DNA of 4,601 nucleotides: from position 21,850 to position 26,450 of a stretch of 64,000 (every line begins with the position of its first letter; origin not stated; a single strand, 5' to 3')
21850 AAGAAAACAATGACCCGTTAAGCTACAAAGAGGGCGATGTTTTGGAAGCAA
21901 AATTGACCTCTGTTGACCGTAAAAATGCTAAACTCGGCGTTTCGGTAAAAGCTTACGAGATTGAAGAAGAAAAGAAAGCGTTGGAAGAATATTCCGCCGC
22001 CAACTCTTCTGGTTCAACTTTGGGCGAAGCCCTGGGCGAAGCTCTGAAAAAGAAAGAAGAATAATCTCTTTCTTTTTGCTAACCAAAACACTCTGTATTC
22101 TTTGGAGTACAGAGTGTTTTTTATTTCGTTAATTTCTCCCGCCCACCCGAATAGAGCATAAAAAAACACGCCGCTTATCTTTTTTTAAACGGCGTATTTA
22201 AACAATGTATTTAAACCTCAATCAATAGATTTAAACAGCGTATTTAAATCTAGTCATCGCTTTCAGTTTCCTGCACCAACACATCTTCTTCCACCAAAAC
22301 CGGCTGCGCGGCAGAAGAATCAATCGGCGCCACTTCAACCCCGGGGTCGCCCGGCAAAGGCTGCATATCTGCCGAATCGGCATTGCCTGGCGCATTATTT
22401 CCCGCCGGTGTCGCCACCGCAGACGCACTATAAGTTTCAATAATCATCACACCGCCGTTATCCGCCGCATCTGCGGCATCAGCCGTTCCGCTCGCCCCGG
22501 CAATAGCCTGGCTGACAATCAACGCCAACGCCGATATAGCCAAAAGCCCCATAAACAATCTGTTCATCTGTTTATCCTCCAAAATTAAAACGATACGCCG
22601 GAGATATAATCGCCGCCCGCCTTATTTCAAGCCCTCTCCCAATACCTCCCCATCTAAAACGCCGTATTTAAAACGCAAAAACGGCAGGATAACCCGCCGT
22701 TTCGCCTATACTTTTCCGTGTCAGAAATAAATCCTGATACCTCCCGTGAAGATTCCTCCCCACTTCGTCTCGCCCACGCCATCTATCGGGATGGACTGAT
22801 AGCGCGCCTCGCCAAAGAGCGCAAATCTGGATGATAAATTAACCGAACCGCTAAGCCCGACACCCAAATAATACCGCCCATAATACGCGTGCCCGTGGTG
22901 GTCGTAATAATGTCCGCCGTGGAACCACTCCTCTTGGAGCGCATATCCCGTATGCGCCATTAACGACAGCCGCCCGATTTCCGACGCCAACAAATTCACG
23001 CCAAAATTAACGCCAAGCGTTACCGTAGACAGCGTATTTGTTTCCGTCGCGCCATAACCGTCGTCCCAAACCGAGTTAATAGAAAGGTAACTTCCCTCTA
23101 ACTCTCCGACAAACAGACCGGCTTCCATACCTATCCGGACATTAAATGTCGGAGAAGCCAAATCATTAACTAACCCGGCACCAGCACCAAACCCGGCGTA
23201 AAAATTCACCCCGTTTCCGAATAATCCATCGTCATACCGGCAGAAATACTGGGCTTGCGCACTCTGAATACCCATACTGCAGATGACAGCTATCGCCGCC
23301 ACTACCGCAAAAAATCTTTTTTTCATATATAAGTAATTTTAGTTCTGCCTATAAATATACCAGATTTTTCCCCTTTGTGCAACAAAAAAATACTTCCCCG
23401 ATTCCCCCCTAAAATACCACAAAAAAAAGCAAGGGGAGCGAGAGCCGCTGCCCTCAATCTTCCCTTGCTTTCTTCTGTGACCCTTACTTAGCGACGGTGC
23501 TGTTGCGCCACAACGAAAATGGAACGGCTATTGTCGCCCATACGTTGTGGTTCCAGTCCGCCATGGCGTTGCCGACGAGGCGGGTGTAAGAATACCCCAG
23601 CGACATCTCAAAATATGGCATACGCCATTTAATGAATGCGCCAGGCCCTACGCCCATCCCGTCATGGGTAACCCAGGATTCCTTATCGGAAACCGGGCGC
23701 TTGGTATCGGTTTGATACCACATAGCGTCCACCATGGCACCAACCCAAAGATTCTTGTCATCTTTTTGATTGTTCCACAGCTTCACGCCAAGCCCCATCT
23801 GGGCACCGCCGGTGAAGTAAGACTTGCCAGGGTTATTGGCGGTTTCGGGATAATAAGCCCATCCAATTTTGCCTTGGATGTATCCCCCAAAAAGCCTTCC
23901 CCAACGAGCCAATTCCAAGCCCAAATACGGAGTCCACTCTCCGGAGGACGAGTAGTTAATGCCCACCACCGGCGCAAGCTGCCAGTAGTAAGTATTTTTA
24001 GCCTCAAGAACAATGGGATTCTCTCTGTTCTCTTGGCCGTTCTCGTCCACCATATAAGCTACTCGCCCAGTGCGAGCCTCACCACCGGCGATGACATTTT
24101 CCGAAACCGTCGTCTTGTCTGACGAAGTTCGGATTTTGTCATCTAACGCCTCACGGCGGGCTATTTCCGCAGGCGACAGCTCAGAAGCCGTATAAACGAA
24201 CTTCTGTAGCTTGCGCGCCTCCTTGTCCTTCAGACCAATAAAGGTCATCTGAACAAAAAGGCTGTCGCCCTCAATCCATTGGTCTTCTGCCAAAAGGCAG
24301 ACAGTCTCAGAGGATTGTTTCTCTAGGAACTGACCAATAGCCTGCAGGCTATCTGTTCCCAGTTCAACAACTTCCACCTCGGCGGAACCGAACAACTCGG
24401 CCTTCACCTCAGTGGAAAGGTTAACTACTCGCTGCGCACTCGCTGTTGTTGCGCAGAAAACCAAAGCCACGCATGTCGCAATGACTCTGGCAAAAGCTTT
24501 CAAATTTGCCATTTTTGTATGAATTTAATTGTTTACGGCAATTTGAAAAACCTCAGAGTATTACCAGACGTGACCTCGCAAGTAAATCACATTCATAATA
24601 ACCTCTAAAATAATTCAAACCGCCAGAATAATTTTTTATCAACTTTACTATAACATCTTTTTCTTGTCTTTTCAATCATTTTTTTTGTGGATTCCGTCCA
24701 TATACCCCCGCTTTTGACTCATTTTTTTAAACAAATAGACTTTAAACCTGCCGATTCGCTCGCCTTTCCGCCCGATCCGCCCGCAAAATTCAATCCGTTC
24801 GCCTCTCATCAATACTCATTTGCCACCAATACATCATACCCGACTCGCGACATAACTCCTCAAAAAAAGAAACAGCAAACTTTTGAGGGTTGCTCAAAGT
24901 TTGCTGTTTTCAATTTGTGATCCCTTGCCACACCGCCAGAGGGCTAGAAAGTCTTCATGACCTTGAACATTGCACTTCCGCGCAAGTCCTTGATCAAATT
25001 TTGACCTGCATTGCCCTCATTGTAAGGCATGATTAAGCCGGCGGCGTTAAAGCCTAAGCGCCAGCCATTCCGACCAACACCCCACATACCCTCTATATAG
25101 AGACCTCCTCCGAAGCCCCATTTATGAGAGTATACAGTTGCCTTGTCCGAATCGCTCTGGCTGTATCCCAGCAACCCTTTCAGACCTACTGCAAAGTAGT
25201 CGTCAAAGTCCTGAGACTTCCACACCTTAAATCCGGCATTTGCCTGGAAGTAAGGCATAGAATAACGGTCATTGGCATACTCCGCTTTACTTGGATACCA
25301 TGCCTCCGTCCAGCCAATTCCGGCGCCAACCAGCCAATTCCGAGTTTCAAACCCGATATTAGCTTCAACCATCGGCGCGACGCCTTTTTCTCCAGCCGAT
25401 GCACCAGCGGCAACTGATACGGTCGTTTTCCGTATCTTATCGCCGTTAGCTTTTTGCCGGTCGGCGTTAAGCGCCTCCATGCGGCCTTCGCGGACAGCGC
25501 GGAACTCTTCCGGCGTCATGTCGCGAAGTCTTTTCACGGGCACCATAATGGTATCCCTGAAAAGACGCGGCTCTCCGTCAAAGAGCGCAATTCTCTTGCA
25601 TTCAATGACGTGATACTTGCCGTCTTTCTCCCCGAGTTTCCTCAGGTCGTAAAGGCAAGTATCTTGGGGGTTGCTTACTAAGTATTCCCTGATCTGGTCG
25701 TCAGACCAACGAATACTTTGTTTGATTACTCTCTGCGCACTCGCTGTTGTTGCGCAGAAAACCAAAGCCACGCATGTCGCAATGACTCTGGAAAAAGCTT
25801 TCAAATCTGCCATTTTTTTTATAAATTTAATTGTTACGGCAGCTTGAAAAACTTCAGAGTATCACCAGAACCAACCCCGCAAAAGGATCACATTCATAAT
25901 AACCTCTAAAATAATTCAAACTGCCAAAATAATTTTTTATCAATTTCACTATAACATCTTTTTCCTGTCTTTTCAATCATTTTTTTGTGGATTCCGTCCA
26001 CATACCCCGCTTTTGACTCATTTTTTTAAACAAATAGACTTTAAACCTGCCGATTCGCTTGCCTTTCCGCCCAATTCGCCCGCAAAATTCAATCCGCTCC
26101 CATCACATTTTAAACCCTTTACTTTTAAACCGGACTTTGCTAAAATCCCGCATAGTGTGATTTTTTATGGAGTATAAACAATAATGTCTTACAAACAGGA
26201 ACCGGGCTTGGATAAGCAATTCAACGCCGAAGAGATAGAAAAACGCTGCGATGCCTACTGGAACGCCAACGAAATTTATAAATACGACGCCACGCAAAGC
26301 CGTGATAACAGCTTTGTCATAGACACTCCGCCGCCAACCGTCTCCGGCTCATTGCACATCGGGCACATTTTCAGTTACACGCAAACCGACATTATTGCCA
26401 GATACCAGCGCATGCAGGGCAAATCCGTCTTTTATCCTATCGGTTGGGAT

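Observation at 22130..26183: Higher-G+C islet of surface beta-barrel genes with a duplicated ~375-bp promoter/leader/signal-peptide cassette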

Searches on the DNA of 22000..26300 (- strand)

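Call 19: search_rna_families(source=window, start=22000, end=26300, threshold=evalue, max_evalue=1)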
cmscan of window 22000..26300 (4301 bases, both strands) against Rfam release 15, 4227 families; matches with E-value up to 1: 4.
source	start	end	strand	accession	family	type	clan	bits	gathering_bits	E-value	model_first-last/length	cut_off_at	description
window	22027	22125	+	RF00515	PyrR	Cis-reg;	-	31.2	54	0.16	1-115/115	no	PyrR binding site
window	22050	22125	+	RF02064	STnc370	Gene; sRNA;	-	28.2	54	0.87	1-71/71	no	Enterobacterial sRNA STnc370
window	22080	22204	-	RF02618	SSRC34_2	Gene; sRNA;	-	26.8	48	0.24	1-125/125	no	Streptococcus sRNA 34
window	23420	23477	-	RF03629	mir-641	Gene; miRNA;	-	22.2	100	0.79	1-98/98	no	mir-641 microRNA precursor family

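Call 53: build_rna_model(alignment_id=A5, structure=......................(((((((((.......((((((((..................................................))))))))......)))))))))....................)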
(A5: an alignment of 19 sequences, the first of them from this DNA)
Model R1 built from alignment A5 (19 sequences, 139 columns); structure: as given.
model positions 127; base pairs 17; branch points 0; effective number of sequences 4.44; information 0.59 bits per position. Calibrated on 0.2 Mb of random sequence (short: E-values are rough).
structure used (alignment columns):
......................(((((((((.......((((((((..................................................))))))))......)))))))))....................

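Call 54: search_with_rna_model(model_id=R1, sources=[window, L001, L002, L005, L006, L007, L008, L009, L010, L011, L012, L013, L014, L015, L016, L017, L018, L019, L020, L021, L022, L023, L024, L025, L026, L027, L028, L029, L030, L031, L032, L033, L034, L035, L068, L075, L091, L112, L138], max_evalue=1, make_alignment=true)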
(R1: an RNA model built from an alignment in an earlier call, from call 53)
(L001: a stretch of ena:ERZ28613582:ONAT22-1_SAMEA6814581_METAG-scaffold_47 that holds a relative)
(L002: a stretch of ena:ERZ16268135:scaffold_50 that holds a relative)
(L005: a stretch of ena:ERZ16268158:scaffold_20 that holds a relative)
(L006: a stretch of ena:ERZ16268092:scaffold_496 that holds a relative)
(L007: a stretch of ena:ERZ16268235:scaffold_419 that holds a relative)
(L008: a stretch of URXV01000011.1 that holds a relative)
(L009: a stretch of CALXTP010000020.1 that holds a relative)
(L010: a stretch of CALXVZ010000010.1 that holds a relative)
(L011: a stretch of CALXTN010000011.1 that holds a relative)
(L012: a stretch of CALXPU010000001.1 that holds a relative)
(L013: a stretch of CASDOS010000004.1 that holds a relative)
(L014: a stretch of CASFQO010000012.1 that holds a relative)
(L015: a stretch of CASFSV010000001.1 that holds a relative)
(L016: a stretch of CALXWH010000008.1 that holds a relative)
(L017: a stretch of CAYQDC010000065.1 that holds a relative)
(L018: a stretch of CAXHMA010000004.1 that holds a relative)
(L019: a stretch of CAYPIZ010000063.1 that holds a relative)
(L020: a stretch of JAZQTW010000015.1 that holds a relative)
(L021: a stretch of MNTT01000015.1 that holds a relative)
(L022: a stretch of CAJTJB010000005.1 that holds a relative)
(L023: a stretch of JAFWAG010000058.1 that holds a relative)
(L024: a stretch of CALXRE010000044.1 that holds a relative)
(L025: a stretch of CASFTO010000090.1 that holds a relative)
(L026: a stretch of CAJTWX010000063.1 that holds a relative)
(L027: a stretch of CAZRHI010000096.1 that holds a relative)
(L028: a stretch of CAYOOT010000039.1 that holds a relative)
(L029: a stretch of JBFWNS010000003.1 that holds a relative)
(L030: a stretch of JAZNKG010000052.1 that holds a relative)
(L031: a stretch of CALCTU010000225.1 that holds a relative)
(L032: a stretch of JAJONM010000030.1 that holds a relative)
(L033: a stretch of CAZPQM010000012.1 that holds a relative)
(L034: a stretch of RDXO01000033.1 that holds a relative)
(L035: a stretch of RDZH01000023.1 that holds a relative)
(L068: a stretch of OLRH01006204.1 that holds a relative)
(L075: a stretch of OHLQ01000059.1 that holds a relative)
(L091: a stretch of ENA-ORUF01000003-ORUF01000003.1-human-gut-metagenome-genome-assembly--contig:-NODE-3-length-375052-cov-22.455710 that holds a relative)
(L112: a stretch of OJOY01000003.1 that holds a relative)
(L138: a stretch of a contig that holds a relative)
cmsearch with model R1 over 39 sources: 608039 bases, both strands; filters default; matches with E-value up to 1: 66.
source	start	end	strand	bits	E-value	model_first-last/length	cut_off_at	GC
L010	8425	8549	-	116.2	1.6e-19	1-127/127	no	0.26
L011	9644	9769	-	114.3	3.8e-19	1-127/127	no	0.27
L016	8428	8553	-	110.3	2.5e-18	1-127/127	no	0.25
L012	9642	9767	-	110.2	2.5e-18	1-127/127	no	0.25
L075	366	488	+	108.7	5e-18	1-127/127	no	0.29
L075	1561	1683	+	108.7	5e-18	1-127/127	no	0.29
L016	9645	9768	-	108.4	5.9e-18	1-127/127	no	0.27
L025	9643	9768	-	107.8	7.7e-18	1-127/127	no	0.26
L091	1363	1485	-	107.6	8.5e-18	1-127/127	no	0.29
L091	2548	2670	-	107.6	8.5e-18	1-127/127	no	0.29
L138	11221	11343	-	107.6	8.5e-18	1-127/127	no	0.29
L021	9646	9768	-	107.4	9.4e-18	1-127/127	no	0.28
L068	767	889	+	107.4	9.4e-18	1-127/127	no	0.28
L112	8348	8470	+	107.4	9.4e-18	1-127/127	no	0.28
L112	9543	9665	+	107.4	9.4e-18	1-127/127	no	0.28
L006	5577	5703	+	107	1.1e-17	1-127/127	no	0.31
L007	59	185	+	107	1.1e-17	1-127/127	no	0.31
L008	8450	8572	-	106.5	1.4e-17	1-127/127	no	0.29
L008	9646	9768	-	106.5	1.4e-17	1-127/127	no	0.29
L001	5569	5695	+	105.9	1.8e-17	1-127/127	no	0.3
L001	6868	6994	+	105.9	1.8e-17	1-127/127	no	0.3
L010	9642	9767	-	105.5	2.2e-17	1-127/127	no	0.26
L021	8451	8573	-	105.1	2.7e-17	1-127/127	no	0.3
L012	8418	8543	-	102.9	7.3e-17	1-127/127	no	0.25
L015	3218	3343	-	101.6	1.4e-16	1-127/127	no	0.26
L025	8424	8551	-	99.8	3.1e-16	1-127/127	no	0.26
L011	8425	8549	-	98.9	4.7e-16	1-127/127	no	0.26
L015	1999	2124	-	98.4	5.8e-16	1-127/127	no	0.25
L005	5578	5703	+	98.2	6.5e-16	1-127/127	no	0.33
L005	6870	6995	+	96.5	1.4e-15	1-127/127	no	0.33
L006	6870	6995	+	96.5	1.4e-15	1-127/127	no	0.33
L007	1352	1477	+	96.5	1.4e-15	1-127/127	no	0.33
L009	5157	5280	-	89.7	3.3e-14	1-127/127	no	0.3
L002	6867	6990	+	89.7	3.4e-14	1-127/127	no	0.31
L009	3927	4050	-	89.7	3.4e-14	1-127/127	no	0.31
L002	5743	5866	+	89.7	3.4e-14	1-127/127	no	0.29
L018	2466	2591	-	80.1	2.8e-12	1-127/127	no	0.32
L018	3950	4075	-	80.1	2.8e-12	1-127/127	no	0.32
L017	2586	2705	-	77.6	8.9e-12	1-127/127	no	0.21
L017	3810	3929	-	77.6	8.9e-12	1-127/127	no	0.21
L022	8249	8378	-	72.5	9.4e-11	1-127/127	no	0.25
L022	9676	9805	-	72.5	9.4e-11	1-127/127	no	0.25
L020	8368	8491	-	61.2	1.8e-08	1-127/127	no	0.33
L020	9663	9786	-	60.9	2.1e-08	1-127/127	no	0.35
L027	2683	2808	-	58.7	5.8e-08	1-127/127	no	0.29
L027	4163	4288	-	58.7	5.8e-08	1-127/127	no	0.29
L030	1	114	-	40.8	0.00022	1-114/127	3'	0.34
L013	1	45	-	27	0.14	1-44/127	3'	0.18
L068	770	886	-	24.5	0.42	1-127/127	no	0.28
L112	9546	9662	-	24.5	0.42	1-127/127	no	0.28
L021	9649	9765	+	24.5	0.42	1-127/127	no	0.28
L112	8351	8467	-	24.5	0.42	1-127/127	no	0.28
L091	2551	2667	+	23.8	0.57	1-127/127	no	0.29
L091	1366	1482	+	23.8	0.57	1-127/127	no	0.29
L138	11224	11340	+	23.8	0.57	1-127/127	no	0.29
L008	8452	8569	+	23.7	0.61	1-127/127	no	0.3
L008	9648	9765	+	23.7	0.61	1-127/127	no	0.3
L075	369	485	-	23.1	0.81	1-127/127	no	0.3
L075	1564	1680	-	23.1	0.81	1-127/127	no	0.3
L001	5572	5700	-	23.1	0.83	1-127/127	no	0.29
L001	6871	6999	-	23.1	0.83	1-127/127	no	0.29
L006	5580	5703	-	22.8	0.92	1-127/127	no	0.32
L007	62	185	-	22.8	0.92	1-127/127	no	0.32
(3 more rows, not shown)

Alignment A6: 66 matches aligned to the model, 179 columns, each read 5' to 3' on its own strand. Consensus structure (alignment columns), stored with it:
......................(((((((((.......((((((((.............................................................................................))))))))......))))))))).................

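Call 69: search_with_rna_model(model_id=R1, sources=[window, L002, L005, L006, L008, L009, L010, L011, L012, L015, L016, L017, L018, L020, L021, L022, L025, L027, L091, L164, L165], max_evalue=0.000001, make_alignment=true)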
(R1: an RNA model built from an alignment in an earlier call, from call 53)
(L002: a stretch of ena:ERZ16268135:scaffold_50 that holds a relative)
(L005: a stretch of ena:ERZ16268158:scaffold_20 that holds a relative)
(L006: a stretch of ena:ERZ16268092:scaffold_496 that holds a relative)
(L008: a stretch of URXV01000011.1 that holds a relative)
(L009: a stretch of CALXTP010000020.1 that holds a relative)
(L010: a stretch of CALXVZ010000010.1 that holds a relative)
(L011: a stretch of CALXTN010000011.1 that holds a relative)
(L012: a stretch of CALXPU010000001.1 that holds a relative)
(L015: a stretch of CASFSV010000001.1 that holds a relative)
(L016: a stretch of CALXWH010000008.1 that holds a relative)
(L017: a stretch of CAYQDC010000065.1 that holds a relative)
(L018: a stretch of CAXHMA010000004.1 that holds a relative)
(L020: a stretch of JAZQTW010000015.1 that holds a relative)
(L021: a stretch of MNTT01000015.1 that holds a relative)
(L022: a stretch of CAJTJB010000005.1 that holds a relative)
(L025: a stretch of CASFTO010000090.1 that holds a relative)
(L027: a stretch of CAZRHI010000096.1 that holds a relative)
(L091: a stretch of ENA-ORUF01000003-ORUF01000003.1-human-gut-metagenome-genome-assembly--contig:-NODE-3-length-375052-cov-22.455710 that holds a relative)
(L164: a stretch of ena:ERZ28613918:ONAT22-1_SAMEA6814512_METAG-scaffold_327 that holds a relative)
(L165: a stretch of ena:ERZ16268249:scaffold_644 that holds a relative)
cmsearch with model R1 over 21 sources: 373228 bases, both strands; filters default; matches with E-value up to 0.000001: 42.
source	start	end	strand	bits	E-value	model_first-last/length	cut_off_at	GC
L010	8425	8549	-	116.2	9.6e-20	1-127/127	no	0.26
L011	9644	9769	-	114.3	2.3e-19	1-127/127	no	0.27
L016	8428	8553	-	110.3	1.5e-18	1-127/127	no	0.25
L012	9642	9767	-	110.2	1.5e-18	1-127/127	no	0.25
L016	9645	9768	-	108.4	3.6e-18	1-127/127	no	0.27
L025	9643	9768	-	107.8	4.7e-18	1-127/127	no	0.26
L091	1363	1485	-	107.6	5.2e-18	1-127/127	no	0.29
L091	2548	2670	-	107.6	5.2e-18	1-127/127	no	0.29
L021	9646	9768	-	107.4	5.7e-18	1-127/127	no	0.28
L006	5577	5703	+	107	6.9e-18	1-127/127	no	0.31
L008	8450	8572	-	106.5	8.7e-18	1-127/127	no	0.29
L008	9646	9768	-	106.5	8.7e-18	1-127/127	no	0.29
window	25820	25946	-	105.9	1.1e-17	1-127/127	no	0.3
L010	9642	9767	-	105.5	1.3e-17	1-127/127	no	0.26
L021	8451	8573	-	105.1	1.7e-17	1-127/127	no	0.3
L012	8418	8543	-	102.9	4.5e-17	1-127/127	no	0.25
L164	2074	2200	+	102.6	5.2e-17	1-127/127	no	0.31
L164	3370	3496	+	102.6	5.2e-17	1-127/127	no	0.31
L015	3218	3343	-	101.6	8.4e-17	1-127/127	no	0.26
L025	8424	8551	-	99.8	1.9e-16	1-127/127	no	0.26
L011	8425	8549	-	98.9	2.9e-16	1-127/127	no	0.26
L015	1999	2124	-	98.4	3.6e-16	1-127/127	no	0.25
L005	5578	5703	+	98.2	4e-16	1-127/127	no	0.33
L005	6870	6995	+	96.5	8.8e-16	1-127/127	no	0.33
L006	6870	6995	+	96.5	8.8e-16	1-127/127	no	0.33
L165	3369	3494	+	95.3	1.6e-15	1-127/127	no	0.33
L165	2065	2191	+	92.3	6.1e-15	1-127/127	no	0.33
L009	5157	5280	-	89.7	2e-14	1-127/127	no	0.3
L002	6867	6990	+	89.7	2.1e-14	1-127/127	no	0.31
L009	3927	4050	-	89.7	2.1e-14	1-127/127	no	0.31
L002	5743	5866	+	89.7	2.1e-14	1-127/127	no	0.29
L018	2466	2591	-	80.1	1.7e-12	1-127/127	no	0.32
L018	3950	4075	-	80.1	1.7e-12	1-127/127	no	0.32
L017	2586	2705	-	77.6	5.5e-12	1-127/127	no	0.21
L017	3810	3929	-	77.6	5.5e-12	1-127/127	no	0.21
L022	8249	8378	-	72.5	5.8e-11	1-127/127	no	0.25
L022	9676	9805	-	72.5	5.8e-11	1-127/127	no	0.25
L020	8368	8491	-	61.2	1.1e-08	1-127/127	no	0.33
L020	9663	9786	-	60.9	1.3e-08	1-127/127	no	0.35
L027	2683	2808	-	58.7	3.5e-08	1-127/127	no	0.29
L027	4163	4288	-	58.7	3.5e-08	1-127/127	no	0.29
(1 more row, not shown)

Alignment A8: 42 matches aligned to the model, 135 columns, each read 5' to 3' on its own strand. Consensus structure (alignment columns), stored with it:
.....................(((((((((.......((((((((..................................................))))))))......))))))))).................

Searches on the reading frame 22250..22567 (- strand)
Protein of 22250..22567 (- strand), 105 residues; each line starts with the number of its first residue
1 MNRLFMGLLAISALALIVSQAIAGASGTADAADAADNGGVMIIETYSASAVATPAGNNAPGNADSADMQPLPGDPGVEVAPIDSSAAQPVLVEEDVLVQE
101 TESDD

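Call 7: search_protein_families(library=pfam, proteins=[window:22250-22567:-], max_evalue=1)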
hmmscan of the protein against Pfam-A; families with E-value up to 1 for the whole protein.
window:22250-22567:- (105 aa): 0 families

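Call 70: search_protein_families(library=ncbifam, proteins=[window:22250-22567:-], max_evalue=1)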
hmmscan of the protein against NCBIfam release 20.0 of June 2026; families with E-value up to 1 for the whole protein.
window:22250-22567:- (105 aa): 0 families

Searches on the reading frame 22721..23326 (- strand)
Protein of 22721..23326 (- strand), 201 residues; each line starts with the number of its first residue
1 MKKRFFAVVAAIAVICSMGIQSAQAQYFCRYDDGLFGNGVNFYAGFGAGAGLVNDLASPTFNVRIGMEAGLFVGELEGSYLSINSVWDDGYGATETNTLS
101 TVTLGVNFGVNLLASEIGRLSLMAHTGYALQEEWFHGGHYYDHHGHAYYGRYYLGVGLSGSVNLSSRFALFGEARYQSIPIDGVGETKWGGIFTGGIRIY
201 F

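Call 7: search_protein_families(library=pfam, proteins=[window:22721-23326:-], max_evalue=1)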
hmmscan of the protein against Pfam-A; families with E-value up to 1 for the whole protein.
window:22721-23326:- (201 aa): 1 family
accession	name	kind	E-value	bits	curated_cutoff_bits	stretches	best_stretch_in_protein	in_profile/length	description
PF13347.12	MFS_2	-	0.047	12.7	27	1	10-109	232-327/427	MFS/sugar transport protein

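Call 70: search_protein_families(library=ncbifam, proteins=[window:22721-23326:-], max_evalue=1)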
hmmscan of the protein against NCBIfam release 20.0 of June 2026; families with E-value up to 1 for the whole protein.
window:22721-23326:- (201 aa): 0 families
